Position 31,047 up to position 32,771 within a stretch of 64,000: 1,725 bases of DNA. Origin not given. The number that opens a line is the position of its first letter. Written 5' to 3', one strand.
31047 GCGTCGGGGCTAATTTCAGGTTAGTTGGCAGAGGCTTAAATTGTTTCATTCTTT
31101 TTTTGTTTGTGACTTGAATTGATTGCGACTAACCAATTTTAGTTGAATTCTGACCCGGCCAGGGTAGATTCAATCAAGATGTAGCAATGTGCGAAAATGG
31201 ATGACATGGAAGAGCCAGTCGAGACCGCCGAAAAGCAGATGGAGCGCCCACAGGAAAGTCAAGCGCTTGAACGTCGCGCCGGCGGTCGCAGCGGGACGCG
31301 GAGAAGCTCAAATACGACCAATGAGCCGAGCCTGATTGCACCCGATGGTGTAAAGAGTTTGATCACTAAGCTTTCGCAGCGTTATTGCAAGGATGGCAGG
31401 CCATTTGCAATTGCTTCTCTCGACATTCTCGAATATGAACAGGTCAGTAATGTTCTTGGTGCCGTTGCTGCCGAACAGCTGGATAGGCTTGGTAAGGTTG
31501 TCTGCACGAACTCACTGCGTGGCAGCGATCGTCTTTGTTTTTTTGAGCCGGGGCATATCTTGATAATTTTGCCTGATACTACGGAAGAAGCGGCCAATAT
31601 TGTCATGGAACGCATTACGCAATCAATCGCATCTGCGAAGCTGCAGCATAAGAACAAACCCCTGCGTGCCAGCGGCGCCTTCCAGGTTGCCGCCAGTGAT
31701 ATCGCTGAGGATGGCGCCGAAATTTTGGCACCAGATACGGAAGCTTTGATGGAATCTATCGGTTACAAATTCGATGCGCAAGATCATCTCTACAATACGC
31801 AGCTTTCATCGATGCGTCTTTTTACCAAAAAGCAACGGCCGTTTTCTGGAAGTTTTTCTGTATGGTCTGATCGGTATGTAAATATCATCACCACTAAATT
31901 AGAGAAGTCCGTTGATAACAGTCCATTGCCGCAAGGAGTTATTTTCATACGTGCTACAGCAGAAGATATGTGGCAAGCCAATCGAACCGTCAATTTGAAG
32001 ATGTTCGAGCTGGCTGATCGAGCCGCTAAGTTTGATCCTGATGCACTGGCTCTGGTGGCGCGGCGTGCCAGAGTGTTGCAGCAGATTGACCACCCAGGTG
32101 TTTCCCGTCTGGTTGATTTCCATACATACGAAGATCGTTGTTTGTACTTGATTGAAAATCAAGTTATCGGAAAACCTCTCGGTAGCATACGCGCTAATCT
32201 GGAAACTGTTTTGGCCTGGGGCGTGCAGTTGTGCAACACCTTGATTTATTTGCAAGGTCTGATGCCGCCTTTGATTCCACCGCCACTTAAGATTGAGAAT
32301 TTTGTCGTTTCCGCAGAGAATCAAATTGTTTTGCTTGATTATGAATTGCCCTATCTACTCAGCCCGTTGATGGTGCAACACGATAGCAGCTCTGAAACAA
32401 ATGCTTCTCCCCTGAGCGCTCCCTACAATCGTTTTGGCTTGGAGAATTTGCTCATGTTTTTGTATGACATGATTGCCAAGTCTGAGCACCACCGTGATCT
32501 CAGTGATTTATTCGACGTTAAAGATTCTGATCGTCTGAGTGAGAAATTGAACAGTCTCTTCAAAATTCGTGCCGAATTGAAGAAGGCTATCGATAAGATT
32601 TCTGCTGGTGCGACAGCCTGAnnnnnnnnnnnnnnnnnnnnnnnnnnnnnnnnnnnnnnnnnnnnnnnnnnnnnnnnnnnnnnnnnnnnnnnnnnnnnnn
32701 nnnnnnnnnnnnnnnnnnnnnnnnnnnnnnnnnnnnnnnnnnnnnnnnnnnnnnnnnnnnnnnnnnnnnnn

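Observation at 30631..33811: Degenerate-GGDEF/pseudokinase fusion translationally coupled to an orphan NurA nuclease, with a divergent XRE-zinc-ribbon gene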

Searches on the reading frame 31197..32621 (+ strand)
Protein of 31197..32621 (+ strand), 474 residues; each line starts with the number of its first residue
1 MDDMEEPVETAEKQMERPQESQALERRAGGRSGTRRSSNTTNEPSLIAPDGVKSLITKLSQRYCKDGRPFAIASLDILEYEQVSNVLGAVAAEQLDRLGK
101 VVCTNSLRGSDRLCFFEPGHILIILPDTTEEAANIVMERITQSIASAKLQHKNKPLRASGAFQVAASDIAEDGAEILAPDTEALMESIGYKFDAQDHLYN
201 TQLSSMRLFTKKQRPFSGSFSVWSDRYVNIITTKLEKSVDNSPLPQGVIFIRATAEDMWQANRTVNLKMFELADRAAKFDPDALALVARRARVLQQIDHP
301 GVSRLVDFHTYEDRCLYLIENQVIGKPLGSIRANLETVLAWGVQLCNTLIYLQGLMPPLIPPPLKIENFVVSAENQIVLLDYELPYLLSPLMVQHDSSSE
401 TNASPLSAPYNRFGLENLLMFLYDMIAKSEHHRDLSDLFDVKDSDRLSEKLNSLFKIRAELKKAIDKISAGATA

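Call 3: search_protein_families(library=pfam, proteins=[window:31197-32621:+], max_evalue=1)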
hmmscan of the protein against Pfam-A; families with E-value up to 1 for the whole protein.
window:31197-32621:+ (474 aa): 1 family
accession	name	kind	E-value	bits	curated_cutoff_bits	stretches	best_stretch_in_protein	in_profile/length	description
PF00990.26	GGDEF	-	1.2e-05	25.6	23.8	1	56-157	19-120/161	Diguanylate cyclase, GGDEF domain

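Call 4: search_protein_families(library=padloc, proteins=[window:31197-32621:+], max_evalue=1)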
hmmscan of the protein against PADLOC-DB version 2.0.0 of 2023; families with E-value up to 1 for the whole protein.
window:31197-32621:+ (474 aa): 4 families
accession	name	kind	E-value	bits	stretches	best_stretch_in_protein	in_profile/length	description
PDLC04042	PD-T4-6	-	7.7e-05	20.5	1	260-382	32-153/292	-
PDLC04044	PD-T4-6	-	0.00016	18.9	1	269-331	67-128/372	-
PDLC04048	PD-T4-6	-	0.0061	14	1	254-328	28-98/354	-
PDLC04053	PD-T4-6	-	0.011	13.2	1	260-332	32-100/311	-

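Call 5: search_protein_families(library=ncbifam, proteins=[window:31197-32621:+], max_evalue=1)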
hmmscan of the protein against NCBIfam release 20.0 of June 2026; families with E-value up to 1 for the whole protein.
window:31197-32621:+ (474 aa): 12 families
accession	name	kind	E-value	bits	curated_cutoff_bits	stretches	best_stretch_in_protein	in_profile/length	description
NF007135.0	PRK09581.1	equivalog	2.6e-08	33.1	474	1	56-168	310-424/457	PleD family two-component system response regulator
NF038266.1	diguan_SiaD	equivalog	6.1e-08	32.3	290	1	55-172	111-228/252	biofilm regulation diguanylate cyclase SiaD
NF011955.1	PRK15426.1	equivalog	2e-06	26.2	408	1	58-170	418-531/564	cellulose biosynthesis regulator diguanylate cyclase DgcQ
NF047654.1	DiguCycDgcRLepto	equivalog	2.2e-06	26.8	500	1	59-168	154-264/295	diguanylate cyclase DgcR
NF007380.0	PRK09894.1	equivalog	3.5e-05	23.3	256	1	60-167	149-256/296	diguanylate cyclase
TIGR00254.1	GGDEF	domain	0.00012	21.8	37.4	1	55-155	22-122/168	diguanylate cyclase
NF041606.1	dguan_cyc_DgcA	equivalog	0.0011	18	370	1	63-172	203-312/340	diguanylate cyclase DgcA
NF050064.1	BlResRespRegCbrR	equivalog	0.021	13.8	600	1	65-146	281-362/415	bile resistance response regulator CbrR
NF008936.0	PRK12292.1-3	equivalog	0.11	11.3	492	1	115-178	68-131/406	ATP phosphoribosyltransferase regulatory subunit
NF040885.1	diguan_DgcJ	equivalog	0.11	11.3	500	1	61-169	364-470/493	diguanylate cyclase DgcJ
TIGR03971.1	SDR_subfam_1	subfamily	0.14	11.5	300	1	163-202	17-56/271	mycofactocin-coupled SDR family oxidoreductase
TIGR01808.1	CM_M_hiGC-arch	equivalog_domain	0.2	11.8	52.15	0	443-469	8-34/74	chorismate mutase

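Call 6: find_homologous_proteins(query=window:31197-32621:+)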
Query window:31197-32621:+ (474 aa): 14 proteins with E <= 0.001 among 8000 candidates.
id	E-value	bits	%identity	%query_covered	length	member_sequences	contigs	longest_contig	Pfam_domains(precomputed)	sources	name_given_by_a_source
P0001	0.0e+0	1043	100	99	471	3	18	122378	PF00990.27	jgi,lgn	-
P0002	1.5e-295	998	95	99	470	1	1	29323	PF00990.27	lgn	-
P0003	9.0e-273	923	87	99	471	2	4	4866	PF00990.27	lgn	-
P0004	1.5e-272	922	87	99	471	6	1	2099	-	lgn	-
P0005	3.4e-268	908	86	99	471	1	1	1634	-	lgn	-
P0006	9.1e-268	906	87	99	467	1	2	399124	-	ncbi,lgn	ncbi:hypothetical protein BH10CYA1_BH10CYA1_05600 [soil metagenome]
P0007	4.4e-263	891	85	100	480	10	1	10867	-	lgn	-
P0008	3.1e-251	852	81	98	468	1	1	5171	-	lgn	-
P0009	3.2e-250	848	81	100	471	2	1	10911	PF00990.27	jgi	jgi:GGDEF domain-containing protein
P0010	6.2e-249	844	81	98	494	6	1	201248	PF00990.27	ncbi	-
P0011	1.3e-233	794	76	99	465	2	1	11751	-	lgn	-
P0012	2.8e-210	717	71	96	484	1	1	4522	-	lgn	-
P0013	6.3e-174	597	60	91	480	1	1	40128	-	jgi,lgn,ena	-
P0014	7.5e-151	521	54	94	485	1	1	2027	PF00990.27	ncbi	ncbi:MAG TPA: diguanylate cyclase [Chroococcales cyanobacterium]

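Call 28: find_homologous_proteins(query=A2, max_evalue=0.001)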
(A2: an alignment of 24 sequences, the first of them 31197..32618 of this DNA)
Query A2 (24 sequences) (474 aa, profile of the alignment): 21 proteins with E <= 0.001 among 8000 candidates.
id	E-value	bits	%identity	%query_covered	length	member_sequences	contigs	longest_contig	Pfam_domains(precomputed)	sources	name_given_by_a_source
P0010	3.7e-137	476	81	98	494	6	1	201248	PF00990.27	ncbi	-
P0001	3.8e-135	469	100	99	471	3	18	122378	PF00990.27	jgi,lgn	-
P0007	3.7e-133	462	85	100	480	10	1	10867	-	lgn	-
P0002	4.6e-133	462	95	99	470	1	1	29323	PF00990.27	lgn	-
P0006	3.4e-132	459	87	99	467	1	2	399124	-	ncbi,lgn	ncbi:hypothetical protein BH10CYA1_BH10CYA1_05600 [soil metagenome]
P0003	4.7e-131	455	87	99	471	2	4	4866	PF00990.27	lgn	-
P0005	7.9e-131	455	86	99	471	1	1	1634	-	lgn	-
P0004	9.5e-131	454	87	99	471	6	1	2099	-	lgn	-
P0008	3.7e-128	446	81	98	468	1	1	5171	-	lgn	-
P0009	1.1e-127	444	81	100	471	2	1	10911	PF00990.27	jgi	jgi:GGDEF domain-containing protein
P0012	1.3e-127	444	71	96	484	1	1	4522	-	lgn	-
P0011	3.4e-126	439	76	99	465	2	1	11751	-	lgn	-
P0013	1.9e-122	427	60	91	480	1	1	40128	-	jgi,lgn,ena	-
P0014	1.4e-117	411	54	94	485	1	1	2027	PF00990.27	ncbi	ncbi:MAG TPA: diguanylate cyclase [Chroococcales cyanobacterium]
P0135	6.0e-93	330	20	62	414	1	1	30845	PF00990.27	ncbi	-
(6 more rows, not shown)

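Call 33: search_solved_structures(query=A2, max_evalue=1)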
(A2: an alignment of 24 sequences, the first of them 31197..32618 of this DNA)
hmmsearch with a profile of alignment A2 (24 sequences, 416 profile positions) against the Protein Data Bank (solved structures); distinct sequences matched with E-value up to 1: 494 (the best 60 are shown).
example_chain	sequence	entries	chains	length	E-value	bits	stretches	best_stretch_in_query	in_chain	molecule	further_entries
5o0y_A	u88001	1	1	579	4.2e-12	48.7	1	204-331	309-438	Serine/threonine-protein kinase tousled-like 2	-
3ign_A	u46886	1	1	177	3.1e-11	45.8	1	17-130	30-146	Diguanylate cyclase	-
6zxm_A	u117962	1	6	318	4.8e-11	45.2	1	13-110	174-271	Putative GGDEF/response regulator receiver domain protein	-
3lij_A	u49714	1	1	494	4.6e-10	42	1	210-346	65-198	Calcium/calmodulin dependent protein kinase with a kinase domain and 4 calmodulin like EF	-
7e6g_A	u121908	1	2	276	2.5e-09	39.5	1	13-125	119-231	Putative GGDEF domain protein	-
5o26_A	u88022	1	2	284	4e-09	38.9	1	214-349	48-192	Serine/threonine-protein kinase WNK3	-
5o1v_A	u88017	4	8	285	4.1e-09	38.8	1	214-349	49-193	Serine/threonine-protein kinase WNK3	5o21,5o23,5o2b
3dxn_A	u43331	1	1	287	4.1e-09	38.8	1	209-330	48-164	Calmodulin-like domain protein kinase isoform 3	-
8edh_A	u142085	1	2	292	6e-09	38.3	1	214-339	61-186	Serine/threonine-protein kinase WNK3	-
5o2c_A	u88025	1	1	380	8.2e-09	37.8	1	214-349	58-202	Serine/threonine-protein kinase WNK3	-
9d7q_A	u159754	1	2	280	8.5e-09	37.8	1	214-338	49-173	Serine/threonine-protein kinase WNK3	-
3hzt_A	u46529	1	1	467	8.8e-09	37.7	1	210-330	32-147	Calcium-dependent protein kinase 3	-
4pwn_A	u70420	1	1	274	9.4e-09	37.6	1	206-325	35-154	Serine/threonine-protein kinase WNK1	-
5w7t_A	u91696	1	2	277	1.2e-08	37.3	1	206-324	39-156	Serine/threonine-protein kinase WNK1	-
6cn9_A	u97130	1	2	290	1.3e-08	37.2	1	206-324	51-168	Serine/threonine-protein kinase WNK1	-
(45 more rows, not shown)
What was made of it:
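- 31863..32372 (+): Pseudokinase domain (residues ~223-392). There is no Gly-rich loop and no alpha-C Glu. HRD is replaced by PPP, and the DFG Asp is not conserved. Profile hits to TLK2, WNK and CDPK (call 33).
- On Degenerate-GGDEF c-di-GMP receptor (I-site type): The family profile against 3ign gives 3e-11 (call 33).
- On Hanks-type protein kinase (active): Profile hits to TLK2 (4e-12) and WNK1/3 (call 33).
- Checked: Fusion family profile against PDB sequences: GGDEF domains (3ign 3e-11, PleD 1e-6) at positions 13-141, and protein kinases (TLK2 4e-12, WNK1/3) at positions 195-349 (call 33).
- The PD-T4-6 hit is explained by generic kinase similarity (call 33).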

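Call 38: predict_structure(alignment_id=A3)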
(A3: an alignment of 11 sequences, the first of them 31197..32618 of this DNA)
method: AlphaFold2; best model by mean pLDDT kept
length: 474 residues; sequences in the alignment: 11
mean_pLDDT: 72.0   pTM: 0.52
mean pLDDT of the five models: 72.0, 70.8, 67.4, 53.3, 43.6
residues with pLDDT >= 90: 50; 70-90: 269; 50-70: 66; < 50: 89
segments of 3 or more residues with pLDDT < 50: 1-41, 204-222, 235-242, 394-411
pLDDT, mean of each block of 10 residues (from residue 1): 32 26 32 33 80 89 86 83 72 86 88 86 91 85 77 69 76 61 82 78 42 37 60 52 63 74 80 78 80 84 85 80 88 89 93 75 84 90 79 48 40 73 85 70 77 88 86 51
secondary structure, 60 per line:
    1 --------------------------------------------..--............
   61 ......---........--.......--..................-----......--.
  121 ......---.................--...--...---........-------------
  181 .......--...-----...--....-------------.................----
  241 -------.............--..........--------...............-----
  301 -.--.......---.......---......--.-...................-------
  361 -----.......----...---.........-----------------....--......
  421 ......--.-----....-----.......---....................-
elements in order: H49-66 E70-77 H80-86 H89-106 E112-117 E120-126 H130-146 E149-151 E154-156 E160-167 H181-187 E190-192 E198-200 H203-206 H220-226 E227-236 E248-257 E263-272 H281-295 E305-311 E315-321 E325-327 H335-353 E369-372 E377-379 H383-391 H409-412 H415-426 H435-438 H444-450 H454-473

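Call 40: search_protein_representatives(alignment_id=A3)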
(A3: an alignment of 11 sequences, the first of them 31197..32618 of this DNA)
Query: 11 sequences, 468 profile positions. Proteins with E-value up to 0.001 (for the whole library): 8694; up to 1e-10: 119; up to 1e-30: 42. The best 150 are listed.
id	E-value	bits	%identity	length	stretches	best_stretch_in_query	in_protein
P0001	2.8e-258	873.8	-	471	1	4-467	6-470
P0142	1.6e-86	307.5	-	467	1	19-458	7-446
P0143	2.3e-81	290.5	-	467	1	18-461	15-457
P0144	2.7e-81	290.3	-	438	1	37-459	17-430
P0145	5.9e-79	282.5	-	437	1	21-456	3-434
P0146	5.2e-78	279.4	-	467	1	18-460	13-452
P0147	7.2e-75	269.1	-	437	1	34-461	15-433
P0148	8.7e-71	255.6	-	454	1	18-464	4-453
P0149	5.5e-69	249.7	-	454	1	16-460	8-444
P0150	4.5e-67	243.4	-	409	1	64-461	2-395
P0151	2.0e-64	234.7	-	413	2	244-466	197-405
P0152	8.4e-62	226.0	-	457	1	33-463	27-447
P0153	2.6e-61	224.3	-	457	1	14-461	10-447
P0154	2.2e-57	211.4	-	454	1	16-459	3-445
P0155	4.2e-57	210.5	-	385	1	15-388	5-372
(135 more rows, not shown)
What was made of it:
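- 31197..32621 (+): 474-aa fusion protein: disordered N-terminus, dead GGDEF domain, linker with an invariant WxxRY motif, Hanks-type pseudokinase, and a C-terminal helical tail. The family is small: 42 clusters at E<=1e-30 and roughly 60 full-length members among 1.84 billion representatives (call 40).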

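Call 41: fold_search(model_id=the predicted structure, library=pdb)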
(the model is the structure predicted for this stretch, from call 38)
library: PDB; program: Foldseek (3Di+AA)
matches with E <= 10: 2000; with E <= 0.001: 1952
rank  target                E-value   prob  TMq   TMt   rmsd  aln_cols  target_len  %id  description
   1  6s73_A                2.5e-09  1.00  0.32  0.51   9.0       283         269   17  Crystal structure of Nek7 SRS mutant bound to compound 51 (released 2020-06-10)
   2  5o2b_A                3.0e-09  1.00  0.29  0.47   9.9       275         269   13  Crystal structure of WNK3 kinase domain in a diphosphorylated state and in a complex with the inhibitor PP-121 (released 2017-06-28)
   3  5we8_A                5.6e-09  1.00  0.30  0.49   8.7       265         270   14  Crystal structure of WNK1 in complex with N-{(3R)-1-[(4-chlorophenyl)methyl]pyrrolidin-3-yl}-2-(3-methoxyphenyl)-N-met (released 2017-08-16)
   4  5o1v_A                5.6e-09  1.00  0.29  0.45   8.4       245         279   14  Crystal structure of WNK3 kinase domain in a monophosphorylated apo state (A-loop swapped) (released 2017-06-28)
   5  8dgs_A                5.6e-09  1.00  0.35  0.38  22.2       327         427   12  Cryo-EM structure of a RAS/RAF complex (state 1) (released 2023-07-05)
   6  3ign                  7.0e-09  1.00  0.25  0.68   3.8       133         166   21  Crystal Structure of the GGDEF domain from Marinobacter aquaeolei diguanylate cyclase complexed with c-di-GMP - Northeas (released 2009-08-11)
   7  4c57_A                7.0e-09  1.00  0.30  0.42   8.3       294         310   16  Structure of GAK kinase in complex with a nanobody (released 2013-10-09)
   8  1mru_A                9.3e-09  1.00  0.32  0.54   8.7       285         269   17  Intracellular Ser/Thr protein kinase domain of Mycobacterium tuberculosis PknB. (released 2003-02-11)
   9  4ow8                  9.3e-09  1.00  0.33  0.53   8.3       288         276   16  Crystal structure of kinase domain of PknA from Mtb (released 2015-02-04)
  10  4c59_A                9.3e-09  1.00  0.30  0.49   9.5       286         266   15  Structure of GAK kinase in complex with nanobody (NbGAK_4) (released 2013-10-09)
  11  5tf9_A                1.0e-08  1.00  0.30  0.50   8.9       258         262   14  Crystal structure of WNK1 in complex with Mn2+AMPPNP and WNK476 (released 2016-10-19)
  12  5y80_A                1.2e-08  1.00  0.30  0.44   9.9       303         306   14  Complex structure of cyclin G-associated kinase with gefitinib (released 2018-08-29)
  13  4eqm_A                1.5e-08  1.00  0.31  0.52   8.8       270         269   12  Structural analysis of Staphylococcus aureus serine/threonine kinase PknB (released 2012-06-27)
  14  4c57_B                1.6e-08  1.00  0.29  0.42   8.4       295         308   16  Structure of GAK kinase in complex with a nanobody (released 2013-10-09)
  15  5y7z_A                1.7e-08  1.00  0.33  0.47   8.2       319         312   13  Complex structure of cyclin G-associated kinase with gefitinib (released 2018-08-29)
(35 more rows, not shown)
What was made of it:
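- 31329..31706 (+): GGDEF-like domain (residues ~45-170). Foldseek matches 3ign with TMt 0.68 (call 41).
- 31863..32372 (+): Foldseek hits to Nek7, WNK and PknB (call 41).
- On Hanks-type protein kinase (active): Foldseek hits to Nek7, WNK and PknB at E~1e-9 (call 41).
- Closest known: Hanks-type. Same: The bilobal kinase fold is recognised by profile and by Foldseek, with PknB, PknA, WNK and Nek7 among the top hits (calls 33, 41).
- Checked: AF2 model (pLDDT 72) with Foldseek: Hanks kinases plus the 3ign GGDEF domain (calls 38, 41).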

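Call 72: find_related_loci(query=A6, collection=metagenome_contigs, flank=3000)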
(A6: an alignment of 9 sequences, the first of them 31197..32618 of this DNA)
Query A6 (474 aa) in metagenome_contigs; peptide patterns used: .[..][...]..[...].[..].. (x = any residue, [..] = any of these).
421 stretches matched a pattern; 9 encode a relative of the query (tblastn E <= 1e-3); 9 distinct loci.
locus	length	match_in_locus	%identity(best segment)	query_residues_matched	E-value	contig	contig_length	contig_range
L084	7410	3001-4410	87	4-473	0e+0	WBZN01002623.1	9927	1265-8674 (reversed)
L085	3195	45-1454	85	1-474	0e+0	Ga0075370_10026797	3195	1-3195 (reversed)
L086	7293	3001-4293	60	40-472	1e-170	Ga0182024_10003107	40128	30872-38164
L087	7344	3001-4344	36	10-463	2e-78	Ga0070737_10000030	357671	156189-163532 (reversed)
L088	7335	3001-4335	37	19-466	3e-76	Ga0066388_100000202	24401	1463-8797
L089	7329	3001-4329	34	21-466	3e-76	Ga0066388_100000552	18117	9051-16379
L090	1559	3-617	35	265-472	3e-21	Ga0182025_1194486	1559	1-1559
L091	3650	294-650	23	263-382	4e-7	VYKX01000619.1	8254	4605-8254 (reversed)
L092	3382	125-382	32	285-369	2e-5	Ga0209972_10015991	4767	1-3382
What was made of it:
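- Tried and rejected: It was repeated with the closer set A6 (call 72).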
